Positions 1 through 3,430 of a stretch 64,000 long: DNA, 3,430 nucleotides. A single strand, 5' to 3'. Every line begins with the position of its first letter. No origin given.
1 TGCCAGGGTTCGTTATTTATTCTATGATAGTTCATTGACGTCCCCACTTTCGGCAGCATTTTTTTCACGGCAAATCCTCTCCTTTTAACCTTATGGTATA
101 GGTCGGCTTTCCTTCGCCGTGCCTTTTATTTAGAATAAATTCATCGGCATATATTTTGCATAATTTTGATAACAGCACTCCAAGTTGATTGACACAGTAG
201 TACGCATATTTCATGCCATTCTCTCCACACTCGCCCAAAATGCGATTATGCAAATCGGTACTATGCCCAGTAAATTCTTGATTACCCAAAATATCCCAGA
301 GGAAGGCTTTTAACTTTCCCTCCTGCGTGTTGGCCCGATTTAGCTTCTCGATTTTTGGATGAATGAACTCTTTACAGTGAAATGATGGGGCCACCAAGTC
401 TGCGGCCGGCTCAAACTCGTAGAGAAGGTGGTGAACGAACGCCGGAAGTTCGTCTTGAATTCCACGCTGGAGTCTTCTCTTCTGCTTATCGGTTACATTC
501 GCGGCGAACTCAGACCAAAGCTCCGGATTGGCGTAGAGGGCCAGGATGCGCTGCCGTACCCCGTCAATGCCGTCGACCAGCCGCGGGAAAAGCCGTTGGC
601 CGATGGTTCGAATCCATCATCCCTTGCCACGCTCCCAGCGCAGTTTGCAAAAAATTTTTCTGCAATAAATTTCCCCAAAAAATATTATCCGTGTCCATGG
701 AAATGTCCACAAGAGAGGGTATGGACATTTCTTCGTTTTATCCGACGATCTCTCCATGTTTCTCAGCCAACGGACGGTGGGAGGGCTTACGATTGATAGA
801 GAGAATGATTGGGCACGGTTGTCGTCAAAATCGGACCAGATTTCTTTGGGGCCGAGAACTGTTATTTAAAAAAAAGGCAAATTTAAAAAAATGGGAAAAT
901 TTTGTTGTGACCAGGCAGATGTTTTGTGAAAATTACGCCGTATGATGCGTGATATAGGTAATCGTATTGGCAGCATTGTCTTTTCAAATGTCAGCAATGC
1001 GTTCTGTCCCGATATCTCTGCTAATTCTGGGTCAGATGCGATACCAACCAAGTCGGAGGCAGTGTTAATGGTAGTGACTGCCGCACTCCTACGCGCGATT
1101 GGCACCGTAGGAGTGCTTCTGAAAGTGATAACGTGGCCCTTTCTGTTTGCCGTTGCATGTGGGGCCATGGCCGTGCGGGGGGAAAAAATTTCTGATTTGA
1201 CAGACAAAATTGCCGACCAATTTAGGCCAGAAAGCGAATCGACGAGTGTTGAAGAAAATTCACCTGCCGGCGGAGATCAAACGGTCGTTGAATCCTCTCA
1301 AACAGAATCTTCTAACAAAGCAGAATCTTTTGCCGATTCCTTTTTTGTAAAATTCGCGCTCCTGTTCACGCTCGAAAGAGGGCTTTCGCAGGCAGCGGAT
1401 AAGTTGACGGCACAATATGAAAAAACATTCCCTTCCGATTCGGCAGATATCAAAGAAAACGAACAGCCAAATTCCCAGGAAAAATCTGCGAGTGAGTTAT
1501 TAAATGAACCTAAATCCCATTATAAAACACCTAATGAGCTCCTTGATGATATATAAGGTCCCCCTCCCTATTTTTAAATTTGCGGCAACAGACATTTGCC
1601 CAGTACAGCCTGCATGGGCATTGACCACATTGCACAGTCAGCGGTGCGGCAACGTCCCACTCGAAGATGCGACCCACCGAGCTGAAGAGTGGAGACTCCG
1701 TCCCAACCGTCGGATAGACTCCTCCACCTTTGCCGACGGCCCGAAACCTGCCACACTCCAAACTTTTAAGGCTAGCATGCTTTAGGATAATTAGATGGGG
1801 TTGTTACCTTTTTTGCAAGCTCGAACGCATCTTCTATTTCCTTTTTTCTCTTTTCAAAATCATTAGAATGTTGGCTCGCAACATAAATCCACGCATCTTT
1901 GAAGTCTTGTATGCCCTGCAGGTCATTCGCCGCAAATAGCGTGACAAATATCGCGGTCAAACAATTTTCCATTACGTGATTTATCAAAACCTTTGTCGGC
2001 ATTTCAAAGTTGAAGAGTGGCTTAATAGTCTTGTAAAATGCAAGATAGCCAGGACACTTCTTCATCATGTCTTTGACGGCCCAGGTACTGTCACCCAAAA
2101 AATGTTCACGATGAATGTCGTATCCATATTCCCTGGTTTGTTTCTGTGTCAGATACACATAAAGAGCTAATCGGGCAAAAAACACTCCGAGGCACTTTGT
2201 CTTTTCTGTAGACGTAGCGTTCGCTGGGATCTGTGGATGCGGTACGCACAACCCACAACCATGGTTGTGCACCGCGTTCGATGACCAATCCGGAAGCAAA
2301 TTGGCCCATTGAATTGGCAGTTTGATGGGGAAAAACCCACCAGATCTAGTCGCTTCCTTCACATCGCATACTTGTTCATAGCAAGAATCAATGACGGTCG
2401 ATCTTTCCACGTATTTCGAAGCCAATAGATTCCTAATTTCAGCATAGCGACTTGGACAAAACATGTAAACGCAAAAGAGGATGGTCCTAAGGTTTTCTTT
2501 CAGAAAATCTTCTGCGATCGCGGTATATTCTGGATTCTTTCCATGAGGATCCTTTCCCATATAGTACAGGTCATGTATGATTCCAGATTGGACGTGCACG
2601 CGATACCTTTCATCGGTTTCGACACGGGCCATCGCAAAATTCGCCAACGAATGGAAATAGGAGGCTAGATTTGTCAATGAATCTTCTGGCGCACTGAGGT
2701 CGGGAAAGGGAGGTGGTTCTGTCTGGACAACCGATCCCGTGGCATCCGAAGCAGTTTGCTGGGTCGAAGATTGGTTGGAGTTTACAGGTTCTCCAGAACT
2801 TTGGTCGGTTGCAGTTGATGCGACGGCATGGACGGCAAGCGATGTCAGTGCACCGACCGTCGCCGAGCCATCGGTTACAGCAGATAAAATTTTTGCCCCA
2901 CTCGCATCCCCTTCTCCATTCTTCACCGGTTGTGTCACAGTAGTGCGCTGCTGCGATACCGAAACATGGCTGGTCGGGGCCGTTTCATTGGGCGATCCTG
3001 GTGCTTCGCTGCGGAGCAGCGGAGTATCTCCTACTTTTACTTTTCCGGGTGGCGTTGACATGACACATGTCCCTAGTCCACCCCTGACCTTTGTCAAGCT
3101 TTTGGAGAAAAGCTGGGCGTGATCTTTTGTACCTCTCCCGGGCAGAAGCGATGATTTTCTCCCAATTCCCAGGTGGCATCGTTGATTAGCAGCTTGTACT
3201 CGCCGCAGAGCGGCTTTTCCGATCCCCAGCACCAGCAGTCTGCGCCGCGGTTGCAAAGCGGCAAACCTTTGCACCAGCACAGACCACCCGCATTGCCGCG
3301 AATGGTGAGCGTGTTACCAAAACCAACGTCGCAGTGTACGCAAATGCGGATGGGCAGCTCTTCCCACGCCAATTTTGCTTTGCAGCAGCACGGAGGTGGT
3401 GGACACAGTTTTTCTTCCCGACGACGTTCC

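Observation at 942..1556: Recurrent N-proximal hydrophobic hairpin (Inc-like) across at least seven ORFans in one window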

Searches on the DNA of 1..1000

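Call 86: search_rna_families(source=window, start=1, end=1000, threshold=evalue, max_evalue=1)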
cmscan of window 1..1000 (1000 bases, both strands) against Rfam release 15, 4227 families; matches with E-value up to 1: 1.
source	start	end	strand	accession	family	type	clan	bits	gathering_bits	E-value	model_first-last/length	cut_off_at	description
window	590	618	-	RF04351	Plastid-psbl-rps4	Cis-reg;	-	20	68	0.23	9-51/53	no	Plastid-psbl-rps4 3UTR RNA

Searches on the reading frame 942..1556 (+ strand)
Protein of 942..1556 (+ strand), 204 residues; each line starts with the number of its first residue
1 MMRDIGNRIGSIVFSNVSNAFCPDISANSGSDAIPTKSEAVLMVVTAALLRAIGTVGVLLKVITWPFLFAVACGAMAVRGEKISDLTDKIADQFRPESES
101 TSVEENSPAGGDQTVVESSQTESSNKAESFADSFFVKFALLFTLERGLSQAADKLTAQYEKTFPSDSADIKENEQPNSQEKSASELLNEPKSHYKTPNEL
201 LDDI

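Call 5: search_protein_families(library=pfam, proteins=[window:942-1556:+], max_evalue=0.1)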
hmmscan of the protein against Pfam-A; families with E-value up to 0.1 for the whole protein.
window:942-1556:+ (204 aa): 0 families

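Call 7: find_encoding_contigs(protein=window:942-1556:+, flank=2000, max_places=4)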
Protein window:942-1556:+ (204 aa): no gene with exactly this product is on record in the collection.

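Call 21: find_homologous_proteins(query=window:942-1556:+, max_evalue=0.01)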
Query window:942-1556:+ (204 aa): 1 proteins with E <= 0.01 among 214 candidates.
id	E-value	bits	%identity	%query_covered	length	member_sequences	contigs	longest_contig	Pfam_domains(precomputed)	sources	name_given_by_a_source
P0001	1.9e-124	430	100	100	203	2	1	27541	-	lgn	-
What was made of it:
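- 942..1556 (+): Focal ORFan (204 aa). Bilobed hydrophobic domain at aa 40-78 (nt 1059-1175): a 21-aa lobe, Lys61, then a 17-aa lobe. An acidic Ser/Glu-rich linker follows. Its only database hit is itself (call 21).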

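Call 22: find_encoding_contigs(protein=P0001, flank=1000, max_places=5)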
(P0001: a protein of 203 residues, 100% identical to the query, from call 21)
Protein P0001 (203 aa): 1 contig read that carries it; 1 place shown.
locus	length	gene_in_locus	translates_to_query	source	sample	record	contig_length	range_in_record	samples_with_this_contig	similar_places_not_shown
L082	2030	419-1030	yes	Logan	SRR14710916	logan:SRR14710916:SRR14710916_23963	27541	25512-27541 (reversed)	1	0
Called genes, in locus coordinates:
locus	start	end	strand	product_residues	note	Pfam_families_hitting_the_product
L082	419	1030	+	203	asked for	-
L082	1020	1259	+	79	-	-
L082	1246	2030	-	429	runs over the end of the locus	-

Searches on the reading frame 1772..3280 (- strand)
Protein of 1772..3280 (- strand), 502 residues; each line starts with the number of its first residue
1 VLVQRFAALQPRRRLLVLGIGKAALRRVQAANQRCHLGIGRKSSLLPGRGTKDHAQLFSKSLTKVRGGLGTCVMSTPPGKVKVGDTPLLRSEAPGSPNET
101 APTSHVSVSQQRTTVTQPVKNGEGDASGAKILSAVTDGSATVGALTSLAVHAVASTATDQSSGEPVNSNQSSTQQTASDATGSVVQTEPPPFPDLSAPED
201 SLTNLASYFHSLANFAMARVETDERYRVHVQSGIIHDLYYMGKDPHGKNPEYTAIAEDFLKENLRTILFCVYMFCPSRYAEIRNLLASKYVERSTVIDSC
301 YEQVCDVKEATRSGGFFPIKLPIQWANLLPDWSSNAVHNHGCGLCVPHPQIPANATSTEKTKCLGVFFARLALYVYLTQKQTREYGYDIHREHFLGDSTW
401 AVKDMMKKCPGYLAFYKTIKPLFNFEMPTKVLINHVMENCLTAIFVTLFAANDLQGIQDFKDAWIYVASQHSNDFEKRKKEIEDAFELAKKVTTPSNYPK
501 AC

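Call 10: search_protein_families(library=pfam, proteins=[window:1772-3280:-], max_evalue=0.01)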
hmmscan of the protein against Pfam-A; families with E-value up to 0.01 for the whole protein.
window:1772-3280:- (502 aa): 0 families
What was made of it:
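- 1772..3280 (-): Low-GC ORFan without a hydrophobic anchor. It belongs to the same compositional class and is a candidate soluble effector. No Pfam hit (call 10).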

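Call 48: search_protein_families(library=pfam, proteins=[window:1772-3280:-], max_evalue=0.05)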
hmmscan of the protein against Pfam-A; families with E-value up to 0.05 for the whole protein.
window:1772-3280:- (502 aa): 0 families
